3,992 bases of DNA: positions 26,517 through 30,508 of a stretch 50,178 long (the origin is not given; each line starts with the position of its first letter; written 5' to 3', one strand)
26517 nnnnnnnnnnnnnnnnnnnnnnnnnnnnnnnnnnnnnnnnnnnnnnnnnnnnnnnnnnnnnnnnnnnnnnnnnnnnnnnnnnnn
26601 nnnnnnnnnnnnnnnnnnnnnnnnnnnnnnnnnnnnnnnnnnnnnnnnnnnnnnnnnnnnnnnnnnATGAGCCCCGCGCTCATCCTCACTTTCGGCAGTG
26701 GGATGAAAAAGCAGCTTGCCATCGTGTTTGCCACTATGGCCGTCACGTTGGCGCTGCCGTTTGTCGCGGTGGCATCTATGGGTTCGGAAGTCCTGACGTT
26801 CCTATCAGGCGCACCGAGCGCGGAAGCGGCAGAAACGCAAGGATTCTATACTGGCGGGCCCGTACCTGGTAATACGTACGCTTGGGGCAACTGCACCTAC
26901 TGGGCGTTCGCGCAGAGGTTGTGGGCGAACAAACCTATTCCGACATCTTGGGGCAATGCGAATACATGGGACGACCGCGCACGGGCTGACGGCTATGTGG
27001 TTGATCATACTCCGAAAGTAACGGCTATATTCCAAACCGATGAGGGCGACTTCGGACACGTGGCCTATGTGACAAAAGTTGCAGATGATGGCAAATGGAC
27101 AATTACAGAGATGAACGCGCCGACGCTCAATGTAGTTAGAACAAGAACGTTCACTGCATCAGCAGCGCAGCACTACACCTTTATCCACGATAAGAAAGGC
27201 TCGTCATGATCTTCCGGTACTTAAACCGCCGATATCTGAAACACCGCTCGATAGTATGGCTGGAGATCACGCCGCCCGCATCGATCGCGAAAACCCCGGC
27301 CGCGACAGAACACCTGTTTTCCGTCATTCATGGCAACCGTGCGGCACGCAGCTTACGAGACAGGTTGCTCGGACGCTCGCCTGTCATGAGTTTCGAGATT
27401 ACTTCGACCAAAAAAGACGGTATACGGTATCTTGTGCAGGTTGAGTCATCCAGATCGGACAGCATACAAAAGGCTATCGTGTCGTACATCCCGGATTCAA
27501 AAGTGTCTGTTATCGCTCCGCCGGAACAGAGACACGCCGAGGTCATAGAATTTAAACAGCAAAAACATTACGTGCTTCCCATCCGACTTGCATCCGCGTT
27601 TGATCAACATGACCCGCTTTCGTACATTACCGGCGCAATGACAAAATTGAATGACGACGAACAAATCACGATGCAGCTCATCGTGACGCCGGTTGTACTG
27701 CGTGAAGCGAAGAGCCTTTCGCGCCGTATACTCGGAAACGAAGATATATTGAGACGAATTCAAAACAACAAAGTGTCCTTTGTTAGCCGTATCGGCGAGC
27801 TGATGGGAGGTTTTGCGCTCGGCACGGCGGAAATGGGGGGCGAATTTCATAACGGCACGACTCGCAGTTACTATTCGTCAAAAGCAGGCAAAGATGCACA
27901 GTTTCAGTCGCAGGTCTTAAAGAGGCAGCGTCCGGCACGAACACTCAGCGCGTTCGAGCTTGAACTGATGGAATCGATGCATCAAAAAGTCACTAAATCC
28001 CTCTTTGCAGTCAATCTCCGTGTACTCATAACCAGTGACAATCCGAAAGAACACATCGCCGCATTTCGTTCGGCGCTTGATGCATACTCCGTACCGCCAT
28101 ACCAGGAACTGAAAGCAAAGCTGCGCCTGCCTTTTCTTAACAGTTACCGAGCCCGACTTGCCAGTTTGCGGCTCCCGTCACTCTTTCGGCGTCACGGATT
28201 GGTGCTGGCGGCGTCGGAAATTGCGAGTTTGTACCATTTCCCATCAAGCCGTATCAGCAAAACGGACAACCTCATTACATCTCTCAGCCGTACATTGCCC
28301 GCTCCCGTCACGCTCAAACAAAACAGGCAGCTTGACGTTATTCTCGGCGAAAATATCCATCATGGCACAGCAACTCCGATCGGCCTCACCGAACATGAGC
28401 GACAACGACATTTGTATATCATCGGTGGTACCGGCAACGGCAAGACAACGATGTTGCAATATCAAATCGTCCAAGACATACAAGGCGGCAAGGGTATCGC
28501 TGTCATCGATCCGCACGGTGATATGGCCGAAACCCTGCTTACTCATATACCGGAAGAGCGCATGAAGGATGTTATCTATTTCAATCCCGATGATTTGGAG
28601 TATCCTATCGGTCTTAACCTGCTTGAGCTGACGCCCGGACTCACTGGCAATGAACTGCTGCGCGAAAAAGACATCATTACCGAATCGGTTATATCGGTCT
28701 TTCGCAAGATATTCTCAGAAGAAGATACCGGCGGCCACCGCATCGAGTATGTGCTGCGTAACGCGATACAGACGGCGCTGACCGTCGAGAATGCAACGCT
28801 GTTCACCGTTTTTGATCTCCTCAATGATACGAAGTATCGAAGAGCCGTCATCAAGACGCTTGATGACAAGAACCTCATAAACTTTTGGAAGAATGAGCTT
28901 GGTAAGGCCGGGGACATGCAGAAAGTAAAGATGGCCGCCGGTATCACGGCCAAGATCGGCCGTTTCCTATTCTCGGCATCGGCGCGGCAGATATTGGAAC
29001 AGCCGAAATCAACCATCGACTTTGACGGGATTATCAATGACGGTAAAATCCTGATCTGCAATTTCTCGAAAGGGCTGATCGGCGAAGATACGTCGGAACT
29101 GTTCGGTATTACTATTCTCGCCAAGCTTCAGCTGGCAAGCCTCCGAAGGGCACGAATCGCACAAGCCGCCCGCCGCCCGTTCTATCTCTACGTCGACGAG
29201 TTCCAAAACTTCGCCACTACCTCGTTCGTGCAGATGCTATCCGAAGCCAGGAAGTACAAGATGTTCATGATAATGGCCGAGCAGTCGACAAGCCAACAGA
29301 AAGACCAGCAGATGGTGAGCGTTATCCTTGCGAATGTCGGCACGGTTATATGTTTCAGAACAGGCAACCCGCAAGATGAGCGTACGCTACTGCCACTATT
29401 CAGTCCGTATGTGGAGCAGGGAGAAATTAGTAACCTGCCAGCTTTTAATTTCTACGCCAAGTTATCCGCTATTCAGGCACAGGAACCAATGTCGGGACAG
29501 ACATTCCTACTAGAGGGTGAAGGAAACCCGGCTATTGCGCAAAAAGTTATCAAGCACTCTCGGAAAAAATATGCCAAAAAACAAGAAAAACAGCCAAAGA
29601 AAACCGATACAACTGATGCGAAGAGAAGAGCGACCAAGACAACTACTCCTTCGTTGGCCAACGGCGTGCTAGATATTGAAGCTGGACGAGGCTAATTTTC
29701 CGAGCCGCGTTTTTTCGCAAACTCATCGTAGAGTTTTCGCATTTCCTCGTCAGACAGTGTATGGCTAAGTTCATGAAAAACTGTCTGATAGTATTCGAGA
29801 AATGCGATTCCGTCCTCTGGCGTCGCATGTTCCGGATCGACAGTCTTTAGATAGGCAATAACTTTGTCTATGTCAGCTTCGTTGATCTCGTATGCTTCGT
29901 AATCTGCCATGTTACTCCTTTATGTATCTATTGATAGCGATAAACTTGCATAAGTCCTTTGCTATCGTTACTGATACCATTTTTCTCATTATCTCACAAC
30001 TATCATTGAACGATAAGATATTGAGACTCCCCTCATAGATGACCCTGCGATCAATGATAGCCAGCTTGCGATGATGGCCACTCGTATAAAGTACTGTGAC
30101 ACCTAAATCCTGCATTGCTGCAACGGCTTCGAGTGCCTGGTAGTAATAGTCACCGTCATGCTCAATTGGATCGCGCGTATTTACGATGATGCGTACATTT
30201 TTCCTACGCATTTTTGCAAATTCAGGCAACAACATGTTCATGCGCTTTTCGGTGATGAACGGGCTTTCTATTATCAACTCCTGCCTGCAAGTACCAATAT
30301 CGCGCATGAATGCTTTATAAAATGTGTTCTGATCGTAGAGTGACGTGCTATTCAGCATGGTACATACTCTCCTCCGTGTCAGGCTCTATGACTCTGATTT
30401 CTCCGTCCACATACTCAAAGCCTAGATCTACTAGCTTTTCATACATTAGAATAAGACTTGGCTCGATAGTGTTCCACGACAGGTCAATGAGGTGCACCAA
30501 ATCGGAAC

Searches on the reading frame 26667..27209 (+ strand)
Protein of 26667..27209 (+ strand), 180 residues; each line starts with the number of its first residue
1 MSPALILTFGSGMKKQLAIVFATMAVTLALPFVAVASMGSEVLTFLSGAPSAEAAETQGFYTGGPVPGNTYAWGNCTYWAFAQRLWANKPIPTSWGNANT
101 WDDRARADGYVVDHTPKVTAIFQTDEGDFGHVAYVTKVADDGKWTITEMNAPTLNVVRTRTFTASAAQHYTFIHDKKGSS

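Call 12: search_protein_families(library=pfam, proteins=[window:26667-27209:+], max_evalue=0.001)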
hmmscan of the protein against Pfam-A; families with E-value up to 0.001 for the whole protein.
window:26667-27209:+ (180 aa): 1 family
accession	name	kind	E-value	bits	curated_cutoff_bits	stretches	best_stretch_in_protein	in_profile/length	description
PF05257.22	CHAP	-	3.1e-18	66.5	26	1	68-150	3-81/81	CHAP domain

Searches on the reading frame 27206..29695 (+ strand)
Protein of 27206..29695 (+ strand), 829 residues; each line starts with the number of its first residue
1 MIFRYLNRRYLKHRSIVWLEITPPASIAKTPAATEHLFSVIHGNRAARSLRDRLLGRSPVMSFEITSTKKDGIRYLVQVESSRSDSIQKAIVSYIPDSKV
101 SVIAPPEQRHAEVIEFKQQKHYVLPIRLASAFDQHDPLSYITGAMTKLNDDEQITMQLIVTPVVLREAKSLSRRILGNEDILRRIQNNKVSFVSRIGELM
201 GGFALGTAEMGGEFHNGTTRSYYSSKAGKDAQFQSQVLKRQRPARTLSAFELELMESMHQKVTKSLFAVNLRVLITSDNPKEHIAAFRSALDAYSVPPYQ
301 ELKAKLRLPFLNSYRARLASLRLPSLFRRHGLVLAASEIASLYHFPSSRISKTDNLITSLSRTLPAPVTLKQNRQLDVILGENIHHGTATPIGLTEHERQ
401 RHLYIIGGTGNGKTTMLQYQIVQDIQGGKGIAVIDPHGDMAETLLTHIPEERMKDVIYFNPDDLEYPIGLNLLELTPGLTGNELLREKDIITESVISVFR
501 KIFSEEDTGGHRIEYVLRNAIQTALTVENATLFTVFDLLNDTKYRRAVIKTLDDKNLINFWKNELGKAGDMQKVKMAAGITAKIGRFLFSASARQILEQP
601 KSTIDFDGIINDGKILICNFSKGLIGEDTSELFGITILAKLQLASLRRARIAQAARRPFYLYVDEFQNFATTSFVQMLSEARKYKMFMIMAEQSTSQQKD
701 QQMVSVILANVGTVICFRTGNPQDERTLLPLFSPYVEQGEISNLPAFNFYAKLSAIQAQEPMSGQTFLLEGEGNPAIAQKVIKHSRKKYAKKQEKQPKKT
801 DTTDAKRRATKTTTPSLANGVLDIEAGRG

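Call 12: search_protein_families(library=pfam, proteins=[window:27206-29695:+], max_evalue=0.001)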
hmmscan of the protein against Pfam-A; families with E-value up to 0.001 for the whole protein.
window:27206-29695:+ (829 aa): 4 families
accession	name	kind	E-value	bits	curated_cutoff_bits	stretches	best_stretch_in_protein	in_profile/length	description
PF10412.15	TrwB_AAD_bind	-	1.4e-07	31.2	20.5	1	392-461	7-70/387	Type IV secretion-system coupling protein DNA-binding domain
PF01935.23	DUF87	-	2.4e-06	28.3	23.2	1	389-621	11-202/220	Helicase HerA, central domain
PF12696.13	TraG-D_C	-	2.9e-06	27.7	22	1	658-722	1-69/126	TraM recognition site of TraD and TraG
PF02534.20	T4SS-DNA_transf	-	7e-05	22.3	20.1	0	399-465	43-106/468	Type IV secretory system Conjugative DNA transfer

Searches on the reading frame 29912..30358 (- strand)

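Call 12: search_protein_families(library=pfam, proteins=[window:29912-30358:-], max_evalue=0.001)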
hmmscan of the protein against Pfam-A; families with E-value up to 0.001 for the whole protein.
window:29912-30358:- (148 aa): 1 family
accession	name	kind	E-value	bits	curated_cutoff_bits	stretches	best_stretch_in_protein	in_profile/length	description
PF13091.12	PLDc_2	-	3.4e-08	33.9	27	1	19-134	3-122/132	PLD-like domain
